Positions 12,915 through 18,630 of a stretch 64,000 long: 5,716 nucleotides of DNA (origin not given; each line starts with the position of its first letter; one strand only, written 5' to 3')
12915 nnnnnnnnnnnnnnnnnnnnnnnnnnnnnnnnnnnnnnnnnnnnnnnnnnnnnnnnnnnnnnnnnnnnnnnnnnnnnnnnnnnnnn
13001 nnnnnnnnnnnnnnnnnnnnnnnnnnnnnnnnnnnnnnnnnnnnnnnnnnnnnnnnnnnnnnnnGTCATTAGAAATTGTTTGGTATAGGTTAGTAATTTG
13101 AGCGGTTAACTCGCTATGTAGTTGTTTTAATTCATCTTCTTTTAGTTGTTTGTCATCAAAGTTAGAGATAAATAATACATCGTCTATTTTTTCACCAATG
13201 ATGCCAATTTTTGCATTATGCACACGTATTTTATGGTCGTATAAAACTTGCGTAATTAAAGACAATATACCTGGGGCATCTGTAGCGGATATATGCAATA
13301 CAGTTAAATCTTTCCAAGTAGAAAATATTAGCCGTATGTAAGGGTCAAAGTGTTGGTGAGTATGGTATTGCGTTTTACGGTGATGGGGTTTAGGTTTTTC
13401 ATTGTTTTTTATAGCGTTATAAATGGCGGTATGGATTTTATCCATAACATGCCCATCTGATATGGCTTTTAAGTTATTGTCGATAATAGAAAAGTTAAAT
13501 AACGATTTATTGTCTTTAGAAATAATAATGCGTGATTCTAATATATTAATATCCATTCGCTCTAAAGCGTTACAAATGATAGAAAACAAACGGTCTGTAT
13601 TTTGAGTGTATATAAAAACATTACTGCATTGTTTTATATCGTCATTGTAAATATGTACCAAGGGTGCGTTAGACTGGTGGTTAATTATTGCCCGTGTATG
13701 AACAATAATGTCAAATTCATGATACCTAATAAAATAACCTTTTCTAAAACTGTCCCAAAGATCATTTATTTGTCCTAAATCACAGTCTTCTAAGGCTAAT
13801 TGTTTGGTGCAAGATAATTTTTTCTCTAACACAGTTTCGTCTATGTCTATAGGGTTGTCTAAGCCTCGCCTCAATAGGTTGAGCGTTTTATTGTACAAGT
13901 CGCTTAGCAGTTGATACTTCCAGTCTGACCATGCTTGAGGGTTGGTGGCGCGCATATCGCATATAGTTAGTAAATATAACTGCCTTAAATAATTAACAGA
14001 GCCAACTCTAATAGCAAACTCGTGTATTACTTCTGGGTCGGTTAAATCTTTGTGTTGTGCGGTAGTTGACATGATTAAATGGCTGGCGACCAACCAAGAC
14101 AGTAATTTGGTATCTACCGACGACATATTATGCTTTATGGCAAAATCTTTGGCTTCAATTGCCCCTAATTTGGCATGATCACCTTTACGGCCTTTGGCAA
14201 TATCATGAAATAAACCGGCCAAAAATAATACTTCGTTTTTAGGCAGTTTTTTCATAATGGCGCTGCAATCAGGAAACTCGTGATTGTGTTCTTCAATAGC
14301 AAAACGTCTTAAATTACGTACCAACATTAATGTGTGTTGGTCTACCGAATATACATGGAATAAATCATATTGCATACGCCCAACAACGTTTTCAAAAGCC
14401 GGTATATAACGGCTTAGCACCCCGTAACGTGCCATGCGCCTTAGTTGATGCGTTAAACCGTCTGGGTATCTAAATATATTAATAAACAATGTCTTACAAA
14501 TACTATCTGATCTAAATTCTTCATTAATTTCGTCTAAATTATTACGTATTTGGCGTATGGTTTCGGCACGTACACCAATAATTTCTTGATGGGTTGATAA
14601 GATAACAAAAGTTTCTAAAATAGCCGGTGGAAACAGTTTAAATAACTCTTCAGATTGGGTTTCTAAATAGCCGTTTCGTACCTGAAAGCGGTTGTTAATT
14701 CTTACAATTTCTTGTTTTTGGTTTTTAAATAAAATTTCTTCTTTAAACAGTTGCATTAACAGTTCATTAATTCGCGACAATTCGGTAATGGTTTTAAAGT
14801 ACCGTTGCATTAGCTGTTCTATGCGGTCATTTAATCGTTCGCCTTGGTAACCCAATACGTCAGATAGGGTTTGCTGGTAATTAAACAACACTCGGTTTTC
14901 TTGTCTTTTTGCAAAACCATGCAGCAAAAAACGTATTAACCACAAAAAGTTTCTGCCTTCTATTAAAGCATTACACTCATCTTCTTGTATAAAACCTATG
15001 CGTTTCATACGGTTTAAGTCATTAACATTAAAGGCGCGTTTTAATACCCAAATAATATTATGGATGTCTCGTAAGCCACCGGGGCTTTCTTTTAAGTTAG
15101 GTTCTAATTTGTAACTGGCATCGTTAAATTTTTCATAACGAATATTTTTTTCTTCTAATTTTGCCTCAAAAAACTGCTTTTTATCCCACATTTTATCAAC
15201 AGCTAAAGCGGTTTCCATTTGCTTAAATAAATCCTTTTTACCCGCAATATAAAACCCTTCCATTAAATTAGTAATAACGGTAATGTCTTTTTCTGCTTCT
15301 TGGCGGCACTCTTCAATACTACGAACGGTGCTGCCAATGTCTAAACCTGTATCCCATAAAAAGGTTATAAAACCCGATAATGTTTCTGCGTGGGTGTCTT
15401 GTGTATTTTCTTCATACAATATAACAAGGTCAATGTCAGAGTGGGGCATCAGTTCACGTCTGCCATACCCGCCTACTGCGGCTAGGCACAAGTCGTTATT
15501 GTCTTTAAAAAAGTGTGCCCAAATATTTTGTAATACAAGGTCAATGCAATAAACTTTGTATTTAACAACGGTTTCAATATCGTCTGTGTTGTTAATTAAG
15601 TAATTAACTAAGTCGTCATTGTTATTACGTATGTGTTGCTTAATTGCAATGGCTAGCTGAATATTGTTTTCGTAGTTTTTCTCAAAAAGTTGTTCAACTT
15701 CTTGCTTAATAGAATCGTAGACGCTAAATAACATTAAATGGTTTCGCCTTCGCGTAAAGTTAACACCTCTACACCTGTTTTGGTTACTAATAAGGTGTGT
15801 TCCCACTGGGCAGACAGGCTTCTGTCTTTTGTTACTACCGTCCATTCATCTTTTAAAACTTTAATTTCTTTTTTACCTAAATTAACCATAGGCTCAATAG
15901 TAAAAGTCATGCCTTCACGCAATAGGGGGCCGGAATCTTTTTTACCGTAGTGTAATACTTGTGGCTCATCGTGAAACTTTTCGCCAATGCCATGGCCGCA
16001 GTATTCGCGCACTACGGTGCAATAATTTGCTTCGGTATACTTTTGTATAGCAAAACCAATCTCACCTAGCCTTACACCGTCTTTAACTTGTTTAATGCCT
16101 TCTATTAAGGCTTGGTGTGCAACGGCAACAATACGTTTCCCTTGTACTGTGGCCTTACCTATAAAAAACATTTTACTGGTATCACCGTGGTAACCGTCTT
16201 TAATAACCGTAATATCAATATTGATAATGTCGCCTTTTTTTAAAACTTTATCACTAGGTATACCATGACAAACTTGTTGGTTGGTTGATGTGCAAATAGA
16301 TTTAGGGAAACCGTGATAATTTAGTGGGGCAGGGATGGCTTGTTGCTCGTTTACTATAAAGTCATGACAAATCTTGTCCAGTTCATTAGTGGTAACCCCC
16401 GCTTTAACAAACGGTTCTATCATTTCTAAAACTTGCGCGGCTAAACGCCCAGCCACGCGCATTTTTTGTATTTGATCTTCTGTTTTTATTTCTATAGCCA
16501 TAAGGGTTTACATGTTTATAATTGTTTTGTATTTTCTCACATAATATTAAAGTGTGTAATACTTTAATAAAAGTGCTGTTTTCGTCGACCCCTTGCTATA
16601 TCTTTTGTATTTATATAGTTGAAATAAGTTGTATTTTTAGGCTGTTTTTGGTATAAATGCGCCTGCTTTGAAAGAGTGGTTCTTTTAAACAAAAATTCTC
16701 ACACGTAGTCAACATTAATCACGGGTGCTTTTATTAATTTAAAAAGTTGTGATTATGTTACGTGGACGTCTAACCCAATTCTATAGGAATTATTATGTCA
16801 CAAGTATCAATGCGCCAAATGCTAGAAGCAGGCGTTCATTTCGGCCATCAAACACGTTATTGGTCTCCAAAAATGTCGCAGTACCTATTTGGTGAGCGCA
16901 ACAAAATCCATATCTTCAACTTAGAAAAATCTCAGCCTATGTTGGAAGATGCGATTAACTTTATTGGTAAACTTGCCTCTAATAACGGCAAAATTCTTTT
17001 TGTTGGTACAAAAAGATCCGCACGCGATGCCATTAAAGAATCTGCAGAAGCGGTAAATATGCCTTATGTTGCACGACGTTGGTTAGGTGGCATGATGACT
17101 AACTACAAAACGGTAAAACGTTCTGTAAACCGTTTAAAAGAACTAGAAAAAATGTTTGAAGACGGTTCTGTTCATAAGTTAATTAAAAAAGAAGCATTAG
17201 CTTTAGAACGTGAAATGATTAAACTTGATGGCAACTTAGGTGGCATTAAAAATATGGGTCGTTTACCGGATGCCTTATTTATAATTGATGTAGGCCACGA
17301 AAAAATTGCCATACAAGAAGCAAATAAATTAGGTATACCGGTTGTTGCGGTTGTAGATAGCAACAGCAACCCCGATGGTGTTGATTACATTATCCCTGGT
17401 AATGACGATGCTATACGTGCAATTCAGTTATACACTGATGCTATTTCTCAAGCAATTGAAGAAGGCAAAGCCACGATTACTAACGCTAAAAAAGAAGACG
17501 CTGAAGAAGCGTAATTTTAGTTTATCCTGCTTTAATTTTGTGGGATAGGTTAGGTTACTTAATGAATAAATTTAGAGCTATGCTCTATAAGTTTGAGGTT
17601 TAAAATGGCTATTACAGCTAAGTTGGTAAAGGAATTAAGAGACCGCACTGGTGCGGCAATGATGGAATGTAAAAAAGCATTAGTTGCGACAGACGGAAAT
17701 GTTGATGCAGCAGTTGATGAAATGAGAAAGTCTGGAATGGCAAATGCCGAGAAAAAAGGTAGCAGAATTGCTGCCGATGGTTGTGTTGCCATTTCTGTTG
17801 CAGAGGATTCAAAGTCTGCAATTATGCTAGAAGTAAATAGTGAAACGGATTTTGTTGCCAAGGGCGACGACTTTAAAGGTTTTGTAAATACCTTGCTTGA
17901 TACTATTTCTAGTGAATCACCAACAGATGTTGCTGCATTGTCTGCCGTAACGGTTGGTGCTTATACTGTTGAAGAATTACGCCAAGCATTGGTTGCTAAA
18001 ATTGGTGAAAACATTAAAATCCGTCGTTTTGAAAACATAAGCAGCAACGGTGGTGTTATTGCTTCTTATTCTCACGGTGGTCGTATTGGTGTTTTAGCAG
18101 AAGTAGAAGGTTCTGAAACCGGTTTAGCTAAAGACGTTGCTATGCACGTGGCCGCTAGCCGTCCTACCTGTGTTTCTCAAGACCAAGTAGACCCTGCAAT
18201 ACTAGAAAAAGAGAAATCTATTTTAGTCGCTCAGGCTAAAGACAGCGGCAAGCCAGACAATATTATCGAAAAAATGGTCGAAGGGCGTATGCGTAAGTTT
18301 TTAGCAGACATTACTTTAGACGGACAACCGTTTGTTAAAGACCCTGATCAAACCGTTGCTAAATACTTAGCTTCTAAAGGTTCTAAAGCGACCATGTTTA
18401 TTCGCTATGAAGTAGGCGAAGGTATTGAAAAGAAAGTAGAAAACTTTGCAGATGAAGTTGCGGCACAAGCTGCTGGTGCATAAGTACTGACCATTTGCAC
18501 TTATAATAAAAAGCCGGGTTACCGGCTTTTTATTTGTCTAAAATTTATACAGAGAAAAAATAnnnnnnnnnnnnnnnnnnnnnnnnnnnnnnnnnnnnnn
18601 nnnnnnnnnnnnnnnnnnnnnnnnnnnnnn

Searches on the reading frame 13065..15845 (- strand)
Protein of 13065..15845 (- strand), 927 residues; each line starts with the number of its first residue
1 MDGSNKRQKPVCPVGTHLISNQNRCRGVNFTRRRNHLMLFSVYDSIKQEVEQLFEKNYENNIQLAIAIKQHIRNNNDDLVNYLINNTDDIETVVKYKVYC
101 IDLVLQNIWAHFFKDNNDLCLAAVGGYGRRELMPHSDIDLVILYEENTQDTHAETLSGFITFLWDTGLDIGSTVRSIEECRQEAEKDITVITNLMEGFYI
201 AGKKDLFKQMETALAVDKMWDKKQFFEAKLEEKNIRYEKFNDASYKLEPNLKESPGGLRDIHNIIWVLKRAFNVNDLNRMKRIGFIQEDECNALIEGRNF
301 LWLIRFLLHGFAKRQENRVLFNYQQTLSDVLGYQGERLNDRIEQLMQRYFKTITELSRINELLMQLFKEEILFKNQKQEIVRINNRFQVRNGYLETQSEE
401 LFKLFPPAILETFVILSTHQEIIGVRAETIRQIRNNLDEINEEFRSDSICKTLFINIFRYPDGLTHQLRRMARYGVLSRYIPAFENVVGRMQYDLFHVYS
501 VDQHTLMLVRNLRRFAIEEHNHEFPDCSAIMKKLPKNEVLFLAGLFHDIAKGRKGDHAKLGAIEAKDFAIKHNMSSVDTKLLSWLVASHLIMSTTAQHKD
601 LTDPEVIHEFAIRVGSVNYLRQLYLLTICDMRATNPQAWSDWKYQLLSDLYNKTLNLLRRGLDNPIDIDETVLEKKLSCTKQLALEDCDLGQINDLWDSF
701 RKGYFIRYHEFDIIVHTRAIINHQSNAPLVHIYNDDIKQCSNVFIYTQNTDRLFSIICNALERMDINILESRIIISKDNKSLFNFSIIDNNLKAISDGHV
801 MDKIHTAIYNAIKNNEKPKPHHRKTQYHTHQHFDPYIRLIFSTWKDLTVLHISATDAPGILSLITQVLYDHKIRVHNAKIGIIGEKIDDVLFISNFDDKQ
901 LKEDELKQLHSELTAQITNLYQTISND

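Call 18: search_protein_families(library=ncbifam, proteins=[window:13065-15845:-], max_evalue=0.00001)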
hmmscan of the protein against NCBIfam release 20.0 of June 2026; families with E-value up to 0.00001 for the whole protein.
window:13065-15845:- (927 aa): 9 families
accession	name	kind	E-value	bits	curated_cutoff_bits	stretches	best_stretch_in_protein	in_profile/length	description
NF001366.0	PRK00275.1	equivalog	7.4e-276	917.6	1299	1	54-917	14-885/895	[protein-PII] uridylyltransferase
NF003448.0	PRK05007.1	equivalog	2.4e-246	819.8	1255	1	55-919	17-880/884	bifunctional uridylyltransferase/uridylyl-removing protein GlnD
NF002837.0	PRK03059.1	equivalog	1.5e-240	800.7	1010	1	64-917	10-855/857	[protein-PII] uridylyltransferase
TIGR01693.1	UTase_glnD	equivalog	2.8e-232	773.5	519.4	1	87-917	11-849/850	[protein-PII] uridylyltransferase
NF002487.0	PRK01759.1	equivalog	9.5e-198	659.3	890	1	68-917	15-861/862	bifunctional uridylyltransferase/uridylyl-removing protein GlnD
NF003347.0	PRK04374.1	equivalog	1.3e-175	586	1567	1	61-916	16-865/869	[protein-PII] uridylyltransferase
NF003467.0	PRK05092.1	equivalog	4.4e-175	584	959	1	47-919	31-925/940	[protein-PII] uridylyltransferase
NF002895.0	PRK03381.1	equivalog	7.4e-77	259.1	631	1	107-917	46-777/782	[protein-PII] uridylyltransferase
NF001265.0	PRK00227.1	equivalog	4.5e-36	124.3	799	2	454-650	334-516/693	[protein-PII] uridylyltransferase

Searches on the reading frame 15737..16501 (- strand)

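Call 18: search_protein_families(library=ncbifam, proteins=[window:15737-16501:-], max_evalue=0.00001)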
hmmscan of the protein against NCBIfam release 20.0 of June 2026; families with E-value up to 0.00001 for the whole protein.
window:15737-16501:- (255 aa): 10 families
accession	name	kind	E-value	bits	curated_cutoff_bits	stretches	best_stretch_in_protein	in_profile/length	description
TIGR00500.1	met_pdase_I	equivalog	4.7e-101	337.5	171.35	1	3-249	1-246/247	type I methionyl aminopeptidase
NF008970.0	PRK12318.1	equivalog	3e-78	263.1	267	1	3-250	41-289/291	methionyl aminopeptidase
NF009533.0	PRK12897.1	equivalog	1.7e-61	207.8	488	1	3-248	2-246/248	type I methionyl aminopeptidase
NF005583.0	PRK07281.1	equivalog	1.9e-43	148.8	445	2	106-251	135-281/286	methionyl aminopeptidase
TIGR00501.1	met_pdase_II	equivalog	1.5e-21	77.2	222.65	1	11-210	5-195/295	type II methionyl aminopeptidase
NF007310.0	PRK09795.1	equivalog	1.9e-17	63.2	393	1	4-220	126-338/361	aminopeptidase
NF040821.1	dipep_PepQ_Arch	equivalog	2.2e-15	56.5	630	1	5-225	122-332/346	Xaa-Pro dipeptidase PepQ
TIGR00495.1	crvDNA_42K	hypoth_equivalog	1.2e-10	40.7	430.05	1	4-178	13-195/383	ErbB3-binding protein EBP1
NF008131.0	PRK10879.1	equivalog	8.2e-08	31.4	465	0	5-248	173-418/438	Xaa-Pro aminopeptidase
TIGR02993.1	ectoine_eutD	equivalog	9.4e-06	25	613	0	5-177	158-327/391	ectoine hydrolase DoeA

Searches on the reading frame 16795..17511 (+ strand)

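Call 22: search_protein_families(library=ncbifam, proteins=[window:16795-17511:+], max_evalue=1e-30)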
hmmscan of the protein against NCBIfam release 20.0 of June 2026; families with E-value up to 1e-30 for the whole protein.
window:16795-17511:+ (239 aa): 3 families
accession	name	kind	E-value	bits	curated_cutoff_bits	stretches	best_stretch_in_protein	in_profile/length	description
TIGR01011.1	rpsB_bact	equivalog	3.5e-100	333.9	76.3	1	4-226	2-224/225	30S ribosomal protein S2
NF008966.0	PRK12311.1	equivalog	1.8e-87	293.5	526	1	2-225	4-226/334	30S ribosomal protein S2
NF051451.1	30S_S2_sunset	exception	1.6e-80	271.1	710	1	1-237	1-238/382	30S ribosomal protein S2, sunset domain variant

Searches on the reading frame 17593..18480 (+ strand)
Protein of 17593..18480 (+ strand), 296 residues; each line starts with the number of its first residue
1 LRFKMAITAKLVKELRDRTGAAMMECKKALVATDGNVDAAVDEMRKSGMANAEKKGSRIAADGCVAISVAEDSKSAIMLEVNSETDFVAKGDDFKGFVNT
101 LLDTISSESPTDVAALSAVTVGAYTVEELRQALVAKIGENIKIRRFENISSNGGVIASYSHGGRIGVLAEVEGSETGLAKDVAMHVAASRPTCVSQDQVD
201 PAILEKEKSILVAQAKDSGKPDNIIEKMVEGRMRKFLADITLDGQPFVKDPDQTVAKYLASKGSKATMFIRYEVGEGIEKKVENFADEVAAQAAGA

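Call 22: search_protein_families(library=ncbifam, proteins=[window:17593-18480:+], max_evalue=1e-30)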
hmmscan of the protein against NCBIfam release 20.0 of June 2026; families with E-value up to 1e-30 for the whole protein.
window:17593-18480:+ (296 aa): 1 family
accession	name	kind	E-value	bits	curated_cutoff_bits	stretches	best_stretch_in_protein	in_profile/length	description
TIGR00116.1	tsf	equivalog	2.6e-102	341.9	104.05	1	5-293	2-291/293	translation elongation factor Ts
